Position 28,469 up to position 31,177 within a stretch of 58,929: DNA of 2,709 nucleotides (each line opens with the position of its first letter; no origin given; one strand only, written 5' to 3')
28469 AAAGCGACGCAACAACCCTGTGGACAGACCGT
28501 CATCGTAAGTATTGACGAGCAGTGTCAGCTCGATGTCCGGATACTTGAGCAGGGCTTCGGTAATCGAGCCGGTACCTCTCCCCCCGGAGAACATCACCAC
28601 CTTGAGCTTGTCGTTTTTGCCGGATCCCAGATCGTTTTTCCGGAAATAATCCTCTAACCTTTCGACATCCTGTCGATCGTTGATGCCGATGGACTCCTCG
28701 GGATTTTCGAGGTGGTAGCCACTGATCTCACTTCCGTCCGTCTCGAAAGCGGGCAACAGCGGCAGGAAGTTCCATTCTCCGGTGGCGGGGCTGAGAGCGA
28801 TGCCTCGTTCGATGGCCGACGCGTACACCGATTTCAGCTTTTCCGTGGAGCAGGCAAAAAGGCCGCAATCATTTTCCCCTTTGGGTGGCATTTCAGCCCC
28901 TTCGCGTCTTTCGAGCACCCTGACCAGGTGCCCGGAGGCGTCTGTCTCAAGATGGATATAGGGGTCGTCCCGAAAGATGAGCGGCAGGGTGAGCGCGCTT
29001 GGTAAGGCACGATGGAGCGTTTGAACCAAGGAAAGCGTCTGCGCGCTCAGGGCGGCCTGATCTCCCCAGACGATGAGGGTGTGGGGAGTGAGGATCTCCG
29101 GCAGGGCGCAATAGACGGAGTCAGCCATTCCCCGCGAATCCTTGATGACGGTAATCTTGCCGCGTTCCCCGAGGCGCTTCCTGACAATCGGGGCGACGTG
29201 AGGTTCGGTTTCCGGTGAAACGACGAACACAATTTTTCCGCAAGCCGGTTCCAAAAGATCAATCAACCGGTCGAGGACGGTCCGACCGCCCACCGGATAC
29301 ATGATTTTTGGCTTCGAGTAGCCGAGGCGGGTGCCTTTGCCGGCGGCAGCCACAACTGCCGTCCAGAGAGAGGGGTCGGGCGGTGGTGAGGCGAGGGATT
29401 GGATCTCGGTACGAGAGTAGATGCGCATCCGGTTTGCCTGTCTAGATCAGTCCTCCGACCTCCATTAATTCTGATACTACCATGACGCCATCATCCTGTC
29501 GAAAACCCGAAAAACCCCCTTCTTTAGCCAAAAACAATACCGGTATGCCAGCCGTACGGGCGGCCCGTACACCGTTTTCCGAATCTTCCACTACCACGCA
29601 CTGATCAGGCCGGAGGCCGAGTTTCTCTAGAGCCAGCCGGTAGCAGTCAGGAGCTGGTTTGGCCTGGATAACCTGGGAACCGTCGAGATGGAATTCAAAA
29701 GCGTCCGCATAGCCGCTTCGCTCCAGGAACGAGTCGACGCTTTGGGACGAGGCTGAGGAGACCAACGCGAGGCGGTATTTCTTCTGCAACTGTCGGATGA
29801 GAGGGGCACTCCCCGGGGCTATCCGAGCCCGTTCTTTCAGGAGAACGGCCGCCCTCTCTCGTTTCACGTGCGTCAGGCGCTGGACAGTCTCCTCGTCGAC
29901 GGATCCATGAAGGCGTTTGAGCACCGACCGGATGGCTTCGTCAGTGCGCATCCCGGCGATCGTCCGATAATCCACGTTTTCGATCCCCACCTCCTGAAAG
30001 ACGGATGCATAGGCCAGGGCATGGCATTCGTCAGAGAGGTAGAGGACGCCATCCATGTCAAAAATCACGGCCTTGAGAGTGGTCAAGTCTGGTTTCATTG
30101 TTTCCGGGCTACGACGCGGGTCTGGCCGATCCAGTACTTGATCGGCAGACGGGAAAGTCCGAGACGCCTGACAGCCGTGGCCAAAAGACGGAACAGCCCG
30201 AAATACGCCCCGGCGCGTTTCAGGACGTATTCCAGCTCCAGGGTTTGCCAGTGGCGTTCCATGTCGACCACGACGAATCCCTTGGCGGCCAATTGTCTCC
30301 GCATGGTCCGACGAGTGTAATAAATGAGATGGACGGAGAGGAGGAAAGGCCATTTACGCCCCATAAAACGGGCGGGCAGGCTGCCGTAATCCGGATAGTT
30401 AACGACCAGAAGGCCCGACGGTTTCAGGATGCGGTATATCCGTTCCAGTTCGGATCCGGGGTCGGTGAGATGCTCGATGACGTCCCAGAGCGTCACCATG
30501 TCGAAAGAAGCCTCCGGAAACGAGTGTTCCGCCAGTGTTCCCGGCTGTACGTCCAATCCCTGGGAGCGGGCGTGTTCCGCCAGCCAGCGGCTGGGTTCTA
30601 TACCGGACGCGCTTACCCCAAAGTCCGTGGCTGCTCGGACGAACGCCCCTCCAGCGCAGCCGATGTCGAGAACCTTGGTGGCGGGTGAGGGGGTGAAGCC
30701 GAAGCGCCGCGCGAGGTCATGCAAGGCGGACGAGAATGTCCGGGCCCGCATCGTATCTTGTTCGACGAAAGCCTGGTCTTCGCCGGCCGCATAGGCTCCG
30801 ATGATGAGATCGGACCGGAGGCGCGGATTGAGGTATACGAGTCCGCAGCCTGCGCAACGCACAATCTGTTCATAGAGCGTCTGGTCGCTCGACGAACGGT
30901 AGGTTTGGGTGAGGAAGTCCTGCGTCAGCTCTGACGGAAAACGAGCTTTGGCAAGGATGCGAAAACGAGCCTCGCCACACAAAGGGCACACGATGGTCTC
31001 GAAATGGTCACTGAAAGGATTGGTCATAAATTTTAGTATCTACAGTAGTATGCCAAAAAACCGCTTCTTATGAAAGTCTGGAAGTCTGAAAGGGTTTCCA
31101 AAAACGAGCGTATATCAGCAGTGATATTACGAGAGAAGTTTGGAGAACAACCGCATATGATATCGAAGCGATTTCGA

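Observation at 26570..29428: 952-aa triple fusion: nucleotidyltransferase + CofD/YvcK-like phosphotransferase-fold domain + polyprenyl-phosphate-type GT2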

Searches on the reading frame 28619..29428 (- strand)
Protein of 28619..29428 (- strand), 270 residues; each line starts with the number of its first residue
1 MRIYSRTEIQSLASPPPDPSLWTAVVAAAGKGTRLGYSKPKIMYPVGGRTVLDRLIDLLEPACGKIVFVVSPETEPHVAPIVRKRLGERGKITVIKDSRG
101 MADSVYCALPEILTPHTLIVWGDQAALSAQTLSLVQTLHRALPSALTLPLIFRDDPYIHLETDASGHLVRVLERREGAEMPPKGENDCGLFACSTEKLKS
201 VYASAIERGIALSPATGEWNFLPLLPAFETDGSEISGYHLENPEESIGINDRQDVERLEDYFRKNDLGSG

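Call 52: search_solved_structures(query=window:28619-29428:-, max_evalue=0.001, show_alignments=3)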
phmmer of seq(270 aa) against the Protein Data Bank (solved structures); distinct sequences matched with E-value up to 0.001: 20.
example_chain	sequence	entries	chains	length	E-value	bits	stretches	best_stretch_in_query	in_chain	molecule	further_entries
4aaw_A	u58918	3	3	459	1.7e-14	57.3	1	24-264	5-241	BIFUNCTIONAL PROTEIN GLMU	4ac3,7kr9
9dqf_A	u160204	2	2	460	3.2e-14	56.4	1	24-260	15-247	Bifunctional protein GlmU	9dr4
1hm0_A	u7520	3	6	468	1.3e-13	54.3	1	24-264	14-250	N-ACETYLGLUCOSAMINE 1-PHOSPHATE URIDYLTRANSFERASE | UDP-N-ACETYLGLUCOSAMINE-1-PHOSPHATE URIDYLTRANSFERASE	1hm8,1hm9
1g95_A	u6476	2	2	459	1.4e-13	54.3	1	24-264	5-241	N-ACETYLGLUCOSAMINE-1-PHOSPHATE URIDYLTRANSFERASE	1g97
2qkx_A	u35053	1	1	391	2.2e-13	53.6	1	23-259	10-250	Bifunctional protein glmU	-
3spt_A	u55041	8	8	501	4.4e-13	52.6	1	23-259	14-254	Bifunctional protein glmU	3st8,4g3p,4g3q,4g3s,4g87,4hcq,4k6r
3foq_A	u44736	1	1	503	4.4e-13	52.6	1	23-259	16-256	Bifunctional protein glmU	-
3d8v_A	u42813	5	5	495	4.5e-13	52.6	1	24-259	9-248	Bifunctional protein glmU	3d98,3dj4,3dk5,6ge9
9mh4_A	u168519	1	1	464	1.4e-09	41.1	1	21-264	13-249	Bifunctional protein GlmU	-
4fce_A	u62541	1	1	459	5.2e-09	39.3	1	22-264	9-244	Bifunctional protein GlmU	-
3fww_A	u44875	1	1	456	5.9e-09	39.1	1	22-264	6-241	Bifunctional protein glmU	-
5vmk_A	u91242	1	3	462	7.9e-09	38.7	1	23-265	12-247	Bifunctional protein GlmU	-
8cu9_A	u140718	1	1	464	1.3e-08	38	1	21-263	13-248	Bifunctional UDP-N-acetylglucosamine diphosphorylase/glucosamine-1-phosphate N-acetyltrans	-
1fwy_A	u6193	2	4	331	6.9e-08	35.6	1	23-264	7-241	UDP-N-ACETYLGLUCOSAMINE PYROPHOSPHORYLASE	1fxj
1hv9_A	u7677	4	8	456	1.6e-07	34.4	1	23-264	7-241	UDP-N-ACETYLGLUCOSAMINE PYROPHOSPHORYLASE | Bifunctional protein glmU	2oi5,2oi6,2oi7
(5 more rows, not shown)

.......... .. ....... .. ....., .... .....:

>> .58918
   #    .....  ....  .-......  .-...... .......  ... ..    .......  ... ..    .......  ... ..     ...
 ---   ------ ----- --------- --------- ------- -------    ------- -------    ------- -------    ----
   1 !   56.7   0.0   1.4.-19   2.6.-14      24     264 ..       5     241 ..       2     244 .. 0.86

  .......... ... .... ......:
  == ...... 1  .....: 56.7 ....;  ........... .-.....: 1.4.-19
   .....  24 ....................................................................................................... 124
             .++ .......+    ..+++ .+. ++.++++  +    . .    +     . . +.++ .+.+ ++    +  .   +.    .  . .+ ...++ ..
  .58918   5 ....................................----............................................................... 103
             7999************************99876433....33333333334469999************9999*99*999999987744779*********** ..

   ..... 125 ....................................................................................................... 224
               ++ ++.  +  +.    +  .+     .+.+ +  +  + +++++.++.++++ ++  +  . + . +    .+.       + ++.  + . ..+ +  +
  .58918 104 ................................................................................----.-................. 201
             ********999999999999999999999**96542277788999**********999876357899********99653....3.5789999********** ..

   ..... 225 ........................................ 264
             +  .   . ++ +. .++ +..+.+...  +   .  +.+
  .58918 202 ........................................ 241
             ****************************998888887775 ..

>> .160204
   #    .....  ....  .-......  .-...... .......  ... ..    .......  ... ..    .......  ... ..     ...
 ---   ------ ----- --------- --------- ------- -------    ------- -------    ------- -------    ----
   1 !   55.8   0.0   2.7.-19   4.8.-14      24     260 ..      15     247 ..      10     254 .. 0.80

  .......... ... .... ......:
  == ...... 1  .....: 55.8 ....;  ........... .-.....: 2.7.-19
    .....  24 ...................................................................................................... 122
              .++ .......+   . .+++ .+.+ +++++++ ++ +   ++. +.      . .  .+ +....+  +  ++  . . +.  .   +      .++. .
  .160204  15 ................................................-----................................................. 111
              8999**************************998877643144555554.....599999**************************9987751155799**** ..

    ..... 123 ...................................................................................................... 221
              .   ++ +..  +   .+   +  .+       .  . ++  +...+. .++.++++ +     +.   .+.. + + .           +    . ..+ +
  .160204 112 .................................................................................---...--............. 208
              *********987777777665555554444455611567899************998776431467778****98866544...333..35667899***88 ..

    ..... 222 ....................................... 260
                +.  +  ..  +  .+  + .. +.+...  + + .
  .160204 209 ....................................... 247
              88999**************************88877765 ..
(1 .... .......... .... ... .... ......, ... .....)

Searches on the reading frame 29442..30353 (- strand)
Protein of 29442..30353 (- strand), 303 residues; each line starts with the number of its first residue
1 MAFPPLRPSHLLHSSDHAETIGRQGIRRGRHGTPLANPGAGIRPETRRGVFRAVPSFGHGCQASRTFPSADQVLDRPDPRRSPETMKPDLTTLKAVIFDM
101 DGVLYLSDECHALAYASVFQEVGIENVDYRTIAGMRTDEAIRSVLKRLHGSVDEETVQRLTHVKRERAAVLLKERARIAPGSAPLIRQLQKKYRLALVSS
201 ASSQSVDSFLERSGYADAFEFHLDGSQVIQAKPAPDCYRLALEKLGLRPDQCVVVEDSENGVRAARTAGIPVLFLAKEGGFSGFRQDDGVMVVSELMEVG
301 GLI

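Call 3: search_protein_families(library=pfam, proteins=[window:29442-30353:-], max_evalue=0.01)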
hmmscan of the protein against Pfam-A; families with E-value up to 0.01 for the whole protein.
window:29442-30353:- (303 aa): 5 families
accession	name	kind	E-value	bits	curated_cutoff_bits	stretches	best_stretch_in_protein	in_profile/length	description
PF00702.32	Hydrolase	-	1.1e-29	104.7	26.4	1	94-269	2-191/191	haloacid dehalogenase-like hydrolase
PF13419.12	HAD_2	-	5.6e-27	95.4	23.8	1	96-273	1-176/178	Haloacid dehalogenase-like hydrolase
PF13242.12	Hydrolase_like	-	6.4e-06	26.4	22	1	231-275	3-48/75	HAD-hyrolase-like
PF12710.13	HAD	-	4.9e-05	24.3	27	1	96-259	1-182/189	haloacid dehalogenase-like hydrolase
PF13344.12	Hydrolase_6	-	0.0095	16.4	27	0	96-110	1-15/101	Haloacid dehalogenase-like hydrolase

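Call 4: search_protein_families(library=ncbifam, proteins=[window:29442-30353:-], max_evalue=0.01)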
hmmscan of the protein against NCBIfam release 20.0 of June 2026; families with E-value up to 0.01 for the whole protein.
window:29442-30353:- (303 aa): 37 families (the best 25 are shown)
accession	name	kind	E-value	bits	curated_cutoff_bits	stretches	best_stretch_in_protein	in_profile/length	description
TIGR02009.1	PGMB-YQAB-SF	subfamily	1.8e-36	126.1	153.35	1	94-273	2-184/186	beta-phosphoglucomutase family hydrolase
TIGR01990.1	bPGM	equivalog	9.4e-29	100.7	189.4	1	93-272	1-183/187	beta-phosphoglucomutase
NF053653.1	InDiPhoBT2121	equivalog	1.1e-22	80.6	245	1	93-270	1-181/216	inorganic diphosphatase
NF009695.0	PRK13222.1-2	equivalog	4.3e-21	75.4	225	1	91-275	4-193/226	phosphoglycolate phosphatase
NF008087.0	PRK10826.1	equivalog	6.2e-21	75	191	1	92-270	6-186/222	hexitol phosphatase HxpB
TIGR01509.1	HAD-SF-IA-v3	subfamily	2.6e-19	69.9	29.4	1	159-273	47-152/154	HAD-IA family hydrolase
TIGR01449.2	PGP_bact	equivalog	1.8e-17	63.6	180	1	96-276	1-185/213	phosphoglycolate phosphatase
NF008610.0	PRK11587.1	equivalog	1e-16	60.9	282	1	94-296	4-200/219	sugar phosphatase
NF008000.0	PRK10725.1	equivalog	2.6e-16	60.3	215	1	94-272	6-182/188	fructose-1-phosphate/6-phosphogluconate phosphatase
NF007854.0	PRK10563.1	equivalog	1.7e-15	57.3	211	1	92-276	3-186/221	6-phosphogluconate phosphatase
NF009697.0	PRK13222.1-4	equivalog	5.1e-15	55.4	327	1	90-274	4-192/232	phosphoglycolate phosphatase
TIGR02253.1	CTE7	subfamily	4.4e-14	52.8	169.75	1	93-280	2-198/221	TIGR02253 family HAD-type hydrolase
TIGR01428.1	HAD_type_II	equivalog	1e-13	51.8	125.4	1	138-278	61-193/197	haloacid dehalogenase type II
TIGR01454.1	AHBA_synth_RP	hypoth_equivalog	2.2e-13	50.3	246.65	1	96-272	1-171/205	AHBA synthesis associated protein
NF046057.1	bifunc_MtlD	equivalog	1.1e-12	47.3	800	1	173-274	88-191/683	bifunctional mannitol-1-phosphate dehydrogenase/phosphatase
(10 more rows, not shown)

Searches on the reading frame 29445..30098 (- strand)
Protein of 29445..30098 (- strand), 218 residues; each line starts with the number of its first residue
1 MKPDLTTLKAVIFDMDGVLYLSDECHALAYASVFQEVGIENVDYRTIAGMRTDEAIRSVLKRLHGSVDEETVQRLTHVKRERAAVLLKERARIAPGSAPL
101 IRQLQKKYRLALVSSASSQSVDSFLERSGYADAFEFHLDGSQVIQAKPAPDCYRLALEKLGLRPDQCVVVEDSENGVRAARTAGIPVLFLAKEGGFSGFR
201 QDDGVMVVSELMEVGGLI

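Call 56: search_protein_families(library=ncbifam, proteins=[window:29445-30098:-], max_evalue=1)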
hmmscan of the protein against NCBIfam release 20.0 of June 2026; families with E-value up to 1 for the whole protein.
seq(218 aa): 52 families (the best 25 are shown)
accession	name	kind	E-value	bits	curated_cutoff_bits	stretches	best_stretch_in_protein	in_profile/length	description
TIGR02009.1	PGMB-YQAB-SF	subfamily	6.7e-37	127.5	153.35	1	9-188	2-184/186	beta-phosphoglucomutase family hydrolase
TIGR01990.1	bPGM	equivalog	3.5e-29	102.1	189.4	1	8-187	1-183/187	beta-phosphoglucomutase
NF053653.1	InDiPhoBT2121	equivalog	4.2e-23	82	245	1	8-185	1-181/216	inorganic diphosphatase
NF009695.0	PRK13222.1-2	equivalog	1.6e-21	76.8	225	1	6-190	4-193/226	phosphoglycolate phosphatase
NF008087.0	PRK10826.1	equivalog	2.3e-21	76.4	191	1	7-185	6-186/222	hexitol phosphatase HxpB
TIGR01509.1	HAD-SF-IA-v3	subfamily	8.2e-20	71.5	29.4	1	74-188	47-152/154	HAD-IA family hydrolase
TIGR01449.2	PGP_bact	equivalog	6.8e-18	65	180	1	11-191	1-185/213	phosphoglycolate phosphatase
NF008610.0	PRK11587.1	equivalog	3.7e-17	62.4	282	1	9-211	4-200/219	sugar phosphatase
NF008000.0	PRK10725.1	equivalog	9.8e-17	61.7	215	1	9-187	6-182/188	fructose-1-phosphate/6-phosphogluconate phosphatase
NF007854.0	PRK10563.1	equivalog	6.2e-16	58.7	211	1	7-191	3-186/221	6-phosphogluconate phosphatase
NF009697.0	PRK13222.1-4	equivalog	1.9e-15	56.9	327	1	5-189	4-192/232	phosphoglycolate phosphatase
TIGR02253.1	CTE7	subfamily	1.4e-14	54.4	169.75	1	8-195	2-198/221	TIGR02253 family HAD-type hydrolase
TIGR01428.1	HAD_type_II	equivalog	3.6e-14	53.2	125.4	1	52-194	60-194/197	haloacid dehalogenase type II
TIGR01454.1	AHBA_synth_RP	hypoth_equivalog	8.1e-14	51.7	246.65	1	11-187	1-171/205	AHBA synthesis associated protein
NF046057.1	bifunc_MtlD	equivalog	3.6e-13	48.8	800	1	87-189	87-191/683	bifunctional mannitol-1-phosphate dehydrogenase/phosphatase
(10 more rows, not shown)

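Call 79: search_solved_structures(query=window:29445-30098:-, max_evalue=1e-8, show_alignments=2)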
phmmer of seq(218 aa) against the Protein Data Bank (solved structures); distinct sequences matched with E-value up to 1e-8: 41.
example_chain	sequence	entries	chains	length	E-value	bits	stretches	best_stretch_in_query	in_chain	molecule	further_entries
4uar_A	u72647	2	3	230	3.9e-20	75.4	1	8-201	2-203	Protein CbbY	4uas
4uat_A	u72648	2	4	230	1.9e-19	73.1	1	8-201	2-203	Protein CbbY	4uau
6hdi_A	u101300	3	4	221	2.9e-19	72.6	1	8-185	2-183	Beta-phosphoglucomutase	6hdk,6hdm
1lvh_A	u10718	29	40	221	4e-19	72.1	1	8-185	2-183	beta-phosphoglucomutase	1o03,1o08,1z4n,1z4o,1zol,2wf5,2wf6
6hdh_A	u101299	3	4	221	4e-19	72.1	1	8-185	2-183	Beta-phosphoglucomutase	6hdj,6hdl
6h8y_A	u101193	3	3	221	4e-19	72.1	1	8-185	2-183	Beta-phosphoglucomutase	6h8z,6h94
5olw_A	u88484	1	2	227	4.4e-19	72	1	8-185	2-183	Beta-phosphoglucomutase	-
3fm9_A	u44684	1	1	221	7.5e-19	71.2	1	8-185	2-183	Beta-phosphoglucomutase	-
3kbb_A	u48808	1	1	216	8.8e-19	71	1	9-189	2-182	Phosphorylated carbohydrates phosphatase TM_1254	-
6i03_A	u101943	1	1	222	1.7e-18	70.1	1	8-185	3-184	Beta-phosphoglucomutase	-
5ok0_A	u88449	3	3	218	1.9e-18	69.9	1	8-185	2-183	Beta-phosphoglucomutase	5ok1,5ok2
5ojz_A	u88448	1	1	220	2e-18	69.9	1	8-185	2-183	Beta-phosphoglucomutase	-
6hdf_A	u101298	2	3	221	2e-18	69.8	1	8-185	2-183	Beta-phosphoglucomutase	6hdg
5o6p_A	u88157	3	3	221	2e-18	69.8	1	8-185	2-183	Beta-phosphoglucomutase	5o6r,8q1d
6h90_A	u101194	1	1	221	2.8e-18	69.4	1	8-185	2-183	Beta-phosphoglucomutase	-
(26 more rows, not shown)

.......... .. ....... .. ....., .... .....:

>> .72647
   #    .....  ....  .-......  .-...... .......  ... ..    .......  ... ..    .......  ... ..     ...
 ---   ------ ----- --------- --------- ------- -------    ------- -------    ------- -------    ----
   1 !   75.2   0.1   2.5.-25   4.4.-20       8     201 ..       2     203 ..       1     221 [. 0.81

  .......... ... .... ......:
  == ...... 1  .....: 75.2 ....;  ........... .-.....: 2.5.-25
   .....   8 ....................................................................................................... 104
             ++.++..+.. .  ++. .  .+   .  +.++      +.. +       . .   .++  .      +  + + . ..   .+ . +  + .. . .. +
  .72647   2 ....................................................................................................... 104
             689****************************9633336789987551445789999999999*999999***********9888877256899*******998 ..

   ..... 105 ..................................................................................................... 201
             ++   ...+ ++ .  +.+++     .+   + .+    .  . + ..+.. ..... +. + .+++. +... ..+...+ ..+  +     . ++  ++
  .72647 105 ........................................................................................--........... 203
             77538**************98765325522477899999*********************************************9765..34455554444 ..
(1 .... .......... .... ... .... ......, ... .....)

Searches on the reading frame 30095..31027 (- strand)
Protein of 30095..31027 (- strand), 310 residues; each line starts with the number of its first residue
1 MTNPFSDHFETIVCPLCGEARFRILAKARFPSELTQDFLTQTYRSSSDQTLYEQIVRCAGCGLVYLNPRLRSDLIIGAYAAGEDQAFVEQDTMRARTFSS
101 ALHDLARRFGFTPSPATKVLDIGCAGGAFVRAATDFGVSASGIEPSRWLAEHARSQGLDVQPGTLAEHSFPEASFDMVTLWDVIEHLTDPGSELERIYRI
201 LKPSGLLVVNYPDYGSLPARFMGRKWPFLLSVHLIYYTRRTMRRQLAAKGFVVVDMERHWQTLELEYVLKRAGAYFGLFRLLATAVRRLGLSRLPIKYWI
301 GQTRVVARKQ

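Call 3: search_protein_families(library=pfam, proteins=[window:30095-31027:-], max_evalue=0.01)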
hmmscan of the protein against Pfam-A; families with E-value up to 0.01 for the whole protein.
window:30095-31027:- (310 aa): 7 families
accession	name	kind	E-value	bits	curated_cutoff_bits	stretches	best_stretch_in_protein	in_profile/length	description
PF13489.12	Methyltransf_23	-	2.6e-26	92.8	27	1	101-254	8-162/164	Methyltransferase domain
PF08241.18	Methyltransf_11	-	9.1e-15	55.5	21.2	1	120-209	1-95/95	Methyltransferase domain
PF13649.12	Methyltransf_25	-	2.7e-11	44.4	27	1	119-205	1-97/97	Methyltransferase domain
PF08242.18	Methyltransf_12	-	3.2e-10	41.1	30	1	120-207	1-98/98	Methyltransferase domain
PF13847.12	Methyltransf_31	-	4.1e-09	36.7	27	1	115-218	3-119/145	Methyltransferase domain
PF07021.18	MetW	-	2.6e-08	34.2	21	1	115-221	13-119/193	Methionine biosynthesis protein MetW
PF01209.24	Ubie_methyltran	-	0.004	17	20.1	1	167-209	109-151/233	ubiE/COQ5 methyltransferase family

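Call 4: search_protein_families(library=ncbifam, proteins=[window:30095-31027:-], max_evalue=0.01)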
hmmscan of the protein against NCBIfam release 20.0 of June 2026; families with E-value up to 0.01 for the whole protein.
window:30095-31027:- (310 aa): 17 families
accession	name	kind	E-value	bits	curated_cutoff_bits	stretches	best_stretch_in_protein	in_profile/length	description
NF045667.1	MTase_DVU1556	equivalog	4.7e-13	49.1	155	1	111-263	20-172/213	DVU_1556 family methyltransferase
TIGR01983.1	UbiG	equivalog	8.3e-09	35.1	102.95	1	116-209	50-151/228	bifunctional 2-polyprenyl-6-hydroxyphenol methylase/3-demethylubiquinol 3-O-methyltransferase UbiG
NF043040.1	corrin_prot_MT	hypoth_equivalog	9.3e-08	31.8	180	1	114-231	40-166/216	corrinoid protein-associated methyltransferase CpaM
TIGR02081.1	metW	equivalog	2.4e-07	30.5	189.5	1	115-220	13-118/194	methionine biosynthesis protein MetW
TIGR04345.1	ovoA_Cterm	equivalog_domain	6.7e-06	25.8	170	1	174-211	134-171/242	putative 4-mercaptohistidine N1-methyltransferase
NF008686.0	PRK11705.1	equivalog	0.00019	20.6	400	1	114-209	166-265/383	cyclopropane fatty acyl phospholipid synthase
TIGR02072.1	BioC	equivalog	0.00028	20.8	184.95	1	114-217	33-140/244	malonyl-ACP O-methyltransferase BioC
TIGR00452.1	TIGR00452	equivalog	0.00085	18.2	275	1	117-209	119-219/316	tRNA 5-methoxyuridine(34)/uridine 5-oxyacetic acid(34) synthase CmoB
NF047649.1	MTase_UXPK_star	exception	0.0012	17.9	460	1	115-209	77-181/283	methyltransferase/UXPK-star double selenoprotein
NF001240.0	PRK00216.1-1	equivalog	0.0016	17.5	378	1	168-209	127-168/251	bifunctional demethylmenaquinone methyltransferase/2-methoxy-6-polyprenyl-1,4-benzoquinol methylase UbiE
NF041255.1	mycofact_MftM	equivalog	0.0017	17.7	200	1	116-190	140-220/289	mycofactocin oligosaccharide methyltransferase MftM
NF010703.0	PRK14103.1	equivalog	0.0025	17.3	320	1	85-212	5-127/256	trans-aconitate 2-methyltransferase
NF041536.1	ArsM_DUF2284_UU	exception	0.0029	16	575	1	117-209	78-180/459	arsenite methyltransferase/DUF2284 domain selenoprotein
NF041537.1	ArsM_AhpD_UU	exception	0.0033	16.3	510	1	115-209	76-180/345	arsenite methyltransferase/AhpD domain selenoprotein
NF002463.0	PRK01683.1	equivalog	0.0055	16.3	297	1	115-227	31-146/258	trans-aconitate 2-methyltransferase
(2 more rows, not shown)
